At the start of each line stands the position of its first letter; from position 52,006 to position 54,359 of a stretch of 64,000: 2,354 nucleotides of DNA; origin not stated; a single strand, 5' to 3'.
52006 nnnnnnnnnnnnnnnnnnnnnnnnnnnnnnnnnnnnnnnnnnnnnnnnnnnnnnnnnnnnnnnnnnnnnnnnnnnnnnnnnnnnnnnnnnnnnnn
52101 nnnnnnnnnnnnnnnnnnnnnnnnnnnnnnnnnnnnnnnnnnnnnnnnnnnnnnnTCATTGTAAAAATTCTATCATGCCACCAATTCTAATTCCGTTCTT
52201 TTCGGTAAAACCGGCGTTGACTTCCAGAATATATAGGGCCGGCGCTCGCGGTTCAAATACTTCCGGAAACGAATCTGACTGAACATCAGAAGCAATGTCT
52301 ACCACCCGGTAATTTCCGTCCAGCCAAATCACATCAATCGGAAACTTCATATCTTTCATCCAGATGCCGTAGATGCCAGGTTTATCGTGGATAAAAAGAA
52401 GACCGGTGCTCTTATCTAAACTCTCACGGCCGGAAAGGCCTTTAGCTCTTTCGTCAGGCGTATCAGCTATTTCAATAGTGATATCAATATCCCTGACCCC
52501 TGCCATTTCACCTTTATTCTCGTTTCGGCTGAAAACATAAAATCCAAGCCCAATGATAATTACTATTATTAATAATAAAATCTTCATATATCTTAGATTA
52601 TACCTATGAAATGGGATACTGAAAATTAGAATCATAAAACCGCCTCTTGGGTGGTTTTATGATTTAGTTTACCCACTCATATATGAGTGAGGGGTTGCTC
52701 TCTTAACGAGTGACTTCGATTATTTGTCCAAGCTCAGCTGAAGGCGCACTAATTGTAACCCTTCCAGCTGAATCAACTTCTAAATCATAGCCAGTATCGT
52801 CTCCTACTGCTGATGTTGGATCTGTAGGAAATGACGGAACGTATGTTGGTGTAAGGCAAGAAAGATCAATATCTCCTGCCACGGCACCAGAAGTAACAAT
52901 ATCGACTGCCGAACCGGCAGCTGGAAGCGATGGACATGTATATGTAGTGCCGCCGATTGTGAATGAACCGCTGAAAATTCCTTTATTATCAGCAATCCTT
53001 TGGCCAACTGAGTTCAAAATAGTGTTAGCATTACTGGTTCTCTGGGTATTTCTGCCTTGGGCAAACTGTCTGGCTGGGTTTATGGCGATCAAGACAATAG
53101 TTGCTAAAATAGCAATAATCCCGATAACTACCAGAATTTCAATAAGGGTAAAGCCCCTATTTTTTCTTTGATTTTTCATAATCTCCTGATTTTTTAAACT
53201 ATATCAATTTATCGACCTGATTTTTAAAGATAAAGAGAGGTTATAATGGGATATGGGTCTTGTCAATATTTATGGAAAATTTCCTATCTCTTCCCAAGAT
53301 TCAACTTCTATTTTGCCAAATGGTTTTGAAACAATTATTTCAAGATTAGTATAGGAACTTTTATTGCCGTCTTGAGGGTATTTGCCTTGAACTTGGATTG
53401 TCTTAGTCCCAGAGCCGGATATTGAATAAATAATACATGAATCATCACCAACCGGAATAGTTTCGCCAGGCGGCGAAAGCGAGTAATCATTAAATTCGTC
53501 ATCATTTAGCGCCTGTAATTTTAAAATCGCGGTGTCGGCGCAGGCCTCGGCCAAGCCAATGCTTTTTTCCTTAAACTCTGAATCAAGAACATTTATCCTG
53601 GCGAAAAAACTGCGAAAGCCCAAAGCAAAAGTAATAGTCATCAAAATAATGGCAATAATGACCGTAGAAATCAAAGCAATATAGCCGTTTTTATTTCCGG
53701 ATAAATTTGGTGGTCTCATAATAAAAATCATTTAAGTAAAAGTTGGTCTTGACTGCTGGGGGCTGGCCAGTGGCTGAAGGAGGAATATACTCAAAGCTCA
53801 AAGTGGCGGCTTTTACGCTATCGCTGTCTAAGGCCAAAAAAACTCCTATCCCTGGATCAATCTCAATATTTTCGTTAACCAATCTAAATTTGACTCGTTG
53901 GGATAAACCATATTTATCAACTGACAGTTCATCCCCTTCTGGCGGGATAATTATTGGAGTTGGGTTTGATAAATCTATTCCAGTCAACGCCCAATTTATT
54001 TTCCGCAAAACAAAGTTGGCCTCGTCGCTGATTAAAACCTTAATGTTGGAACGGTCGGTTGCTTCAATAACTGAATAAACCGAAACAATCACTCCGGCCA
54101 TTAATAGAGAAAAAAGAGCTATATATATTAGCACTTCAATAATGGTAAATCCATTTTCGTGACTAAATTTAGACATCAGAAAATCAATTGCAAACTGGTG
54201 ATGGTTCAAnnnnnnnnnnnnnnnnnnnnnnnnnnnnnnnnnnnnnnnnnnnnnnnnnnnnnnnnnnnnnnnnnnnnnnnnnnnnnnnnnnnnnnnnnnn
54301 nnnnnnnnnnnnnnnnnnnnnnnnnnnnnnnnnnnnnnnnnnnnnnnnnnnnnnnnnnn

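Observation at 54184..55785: Prepilin leader fused to an LVIVD-repeat beta-propeller inside the type IV pilus operon, a candidate pilus-tip adhesin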

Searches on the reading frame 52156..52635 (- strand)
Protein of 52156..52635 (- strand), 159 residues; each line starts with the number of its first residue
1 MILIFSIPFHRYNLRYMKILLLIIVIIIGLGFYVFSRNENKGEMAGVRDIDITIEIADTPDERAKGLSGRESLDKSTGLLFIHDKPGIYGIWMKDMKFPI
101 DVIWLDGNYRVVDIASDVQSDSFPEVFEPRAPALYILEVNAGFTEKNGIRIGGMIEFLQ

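Call 3: search_protein_families(library=pfam, proteins=[window:52156-52635:-], max_evalue=1)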
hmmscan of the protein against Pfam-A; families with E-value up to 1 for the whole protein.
window:52156-52635:- (159 aa): 2 families
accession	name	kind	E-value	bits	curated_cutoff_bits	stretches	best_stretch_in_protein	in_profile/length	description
PF02643.20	DUF192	-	2.4e-28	98.5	27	1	52-157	1-96/96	Uncharacterized ACR, COG1430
PF17359.7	DUF5385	-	0.42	10.7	25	1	19-43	7-33/217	Family of unknown function (DUF5385)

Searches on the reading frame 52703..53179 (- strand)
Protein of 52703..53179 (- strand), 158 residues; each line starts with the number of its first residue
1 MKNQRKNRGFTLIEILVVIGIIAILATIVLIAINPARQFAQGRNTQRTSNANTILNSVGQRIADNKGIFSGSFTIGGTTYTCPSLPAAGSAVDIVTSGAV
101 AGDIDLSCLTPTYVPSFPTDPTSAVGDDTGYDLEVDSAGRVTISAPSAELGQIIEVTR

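Call 3: search_protein_families(library=pfam, proteins=[window:52703-53179:-], max_evalue=1)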
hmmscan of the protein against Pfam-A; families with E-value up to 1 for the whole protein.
window:52703-53179:- (158 aa): 3 families
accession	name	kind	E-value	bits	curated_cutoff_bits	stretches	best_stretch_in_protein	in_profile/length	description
PF07963.17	N_methyl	-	1.2e-09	37.8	21.2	1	5-30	2-27/27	Prokaryotic N-terminal methylation motif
PF17000.10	Asp5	-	0.071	13.8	25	1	14-45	2-33/71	Accessory secretory protein Sec, Asp5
PF15879.10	MWFE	-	0.14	12.9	27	1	14-49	3-38/55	NADH-ubiquinone oxidoreductase MWFE subunit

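Call 4: search_protein_families(library=ncbifam, proteins=[window:52703-53179:-], max_evalue=1)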
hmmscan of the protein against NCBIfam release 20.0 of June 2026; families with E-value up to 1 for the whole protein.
window:52703-53179:- (158 aa): 19 families
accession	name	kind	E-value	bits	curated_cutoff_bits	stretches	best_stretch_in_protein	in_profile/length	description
TIGR02532.1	IV_pilin_GFxxxE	domain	2.7e-08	33.3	16.3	1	8-30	2-24/24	prepilin-type N-terminal cleavage/methylation domain-containing protein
TIGR01708.2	typeII_sec_gspH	equivalog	1.3e-07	31.8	80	1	8-37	2-31/169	type II secretion system minor pseudopilin GspH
NF007862.0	PRK10574.1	equivalog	1.4e-06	28.5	138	1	5-32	2-29/145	prepilin peptidase-dependent pilin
NF041013.1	T4P_ComGE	equivalog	2.8e-06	27.3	49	1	5-42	1-38/83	competence type IV pilus minor pilin ComGE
NF041775.1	typeIV_PilA_Myxo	equivalog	4.5e-06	26.8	400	1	5-55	8-52/214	type IV pilin protein PilA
TIGR01710.1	typeII_sec_gspG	equivalog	9.1e-05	22.5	88.85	1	8-34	1-27/134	type II secretion system major pseudopilin GspG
NF040999.1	pilin_ComGC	equivalog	0.00031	20.9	75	1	8-31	2-25/84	competence type IV pilus major pilin ComGC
NF007800.0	PRK10506.1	equivalog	0.00032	20.6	158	1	3-30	4-31/163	prepilin peptidase-dependent protein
NF047828.1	T3SSXpsI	equivalog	0.00035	20.6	150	1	8-76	2-72/132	type II secretion system protein XpsI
NF040982.1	ComGD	equivalog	0.001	19.5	70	1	7-35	1-29/139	competence type IV pilus minor pilin ComGD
TIGR02596.1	TIGR02596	subfamily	0.0021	18.2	70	1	10-36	1-27/196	Verru_Chthon cassette protein D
NF038303.1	EPS_HpsB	equivalog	0.011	15.7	150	1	7-44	2-35/211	hormogonium polysaccharide secretion pseudopilin HpsB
TIGR02599.1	TIGR02599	subfamily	0.016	14.4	256.5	1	9-36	1-28/361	Verru_Chthon cassette protein C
NF041002.1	pilin_ComGF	equivalog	0.018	15.3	80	1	7-48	1-42/139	competence type IV pilus minor pilin ComGF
TIGR01707.1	gspI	equivalog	0.02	15.3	44.35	1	9-37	1-29/101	type II secretion system minor pseudopilin GspI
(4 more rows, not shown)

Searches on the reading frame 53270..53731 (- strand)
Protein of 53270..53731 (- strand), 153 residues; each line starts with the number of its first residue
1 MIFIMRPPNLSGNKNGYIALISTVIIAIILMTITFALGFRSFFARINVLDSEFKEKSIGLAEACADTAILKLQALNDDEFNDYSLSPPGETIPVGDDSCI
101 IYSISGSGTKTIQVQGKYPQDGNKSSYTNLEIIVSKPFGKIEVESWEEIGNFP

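Call 3: search_protein_families(library=pfam, proteins=[window:53270-53731:-], max_evalue=1)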
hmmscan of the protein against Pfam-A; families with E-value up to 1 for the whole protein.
window:53270-53731:- (153 aa): 2 families
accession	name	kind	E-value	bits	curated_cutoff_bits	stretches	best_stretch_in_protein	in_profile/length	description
PF14203.11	TTRAP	-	0.088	13.4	27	1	65-87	40-62/62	Putative transposon-transfer assisting protein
PF17284.7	Spermine_synt_N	-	0.15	12.4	22.1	1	124-141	25-42/53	Spermidine synthase tetramerisation domain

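Call 4: search_protein_families(library=ncbifam, proteins=[window:53270-53731:-], max_evalue=1)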
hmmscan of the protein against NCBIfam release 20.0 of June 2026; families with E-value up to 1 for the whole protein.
window:53270-53731:- (153 aa): 0 families

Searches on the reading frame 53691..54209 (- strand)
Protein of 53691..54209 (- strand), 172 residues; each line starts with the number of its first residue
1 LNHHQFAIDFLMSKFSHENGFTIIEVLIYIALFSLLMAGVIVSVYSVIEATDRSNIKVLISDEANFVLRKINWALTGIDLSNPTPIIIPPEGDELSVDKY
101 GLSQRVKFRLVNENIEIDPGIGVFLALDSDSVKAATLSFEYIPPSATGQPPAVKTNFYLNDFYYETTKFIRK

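Call 3: search_protein_families(library=pfam, proteins=[window:53691-54209:-], max_evalue=1)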
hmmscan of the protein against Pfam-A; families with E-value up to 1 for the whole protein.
window:53691-54209:- (172 aa): 1 family
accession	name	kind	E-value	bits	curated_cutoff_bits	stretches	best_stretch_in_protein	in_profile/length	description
PF07963.17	N_methyl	-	8.8e-07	28.7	21.2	1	17-40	3-26/27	Prokaryotic N-terminal methylation motif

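Call 4: search_protein_families(library=ncbifam, proteins=[window:53691-54209:-], max_evalue=1)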
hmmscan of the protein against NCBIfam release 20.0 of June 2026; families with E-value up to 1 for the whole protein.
window:53691-54209:- (172 aa): 12 families
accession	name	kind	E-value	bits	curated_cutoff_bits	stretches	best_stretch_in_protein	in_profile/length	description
TIGR01707.1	gspI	equivalog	0.0013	19.2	44.35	1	20-57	1-38/101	type II secretion system minor pseudopilin GspI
TIGR01711.1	gspJ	equivalog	0.0018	18.1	64.85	1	20-55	2-33/192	type II secretion system minor pseudopilin GspJ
TIGR02532.1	IV_pilin_GFxxxE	domain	0.0036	17.1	16.3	1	19-40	2-23/24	prepilin-type N-terminal cleavage/methylation domain-containing protein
TIGR01708.2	typeII_sec_gspH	equivalog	0.009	16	80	1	18-45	1-28/169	type II secretion system minor pseudopilin GspH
TIGR02596.1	TIGR02596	subfamily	0.015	15.4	70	1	21-52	1-32/196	Verru_Chthon cassette protein D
TIGR01710.1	typeII_sec_gspG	equivalog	0.03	14.4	88.85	1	20-58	2-37/134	type II secretion system major pseudopilin GspG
NF040982.1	ComGD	equivalog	0.039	14.4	70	1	18-49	1-32/139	competence type IV pilus minor pilin ComGD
NF007848.0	PRK10557.1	equivalog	0.047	13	120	1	16-41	8-33/192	prepilin peptidase-dependent protein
NF038303.1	EPS_HpsB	equivalog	0.056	13.4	150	1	18-40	2-24/211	hormogonium polysaccharide secretion pseudopilin HpsB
NF041002.1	pilin_ComGF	equivalog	0.083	13.1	80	1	18-52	1-34/139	competence type IV pilus minor pilin ComGF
NF041013.1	T4P_ComGE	equivalog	0.15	12.2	49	1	19-48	4-33/83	competence type IV pilus minor pilin ComGE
NF038304.1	EPS_HpsC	equivalog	0.17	11.4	200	1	16-58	18-60/318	hormogonium polysaccharide secretion pseudopilin HpsC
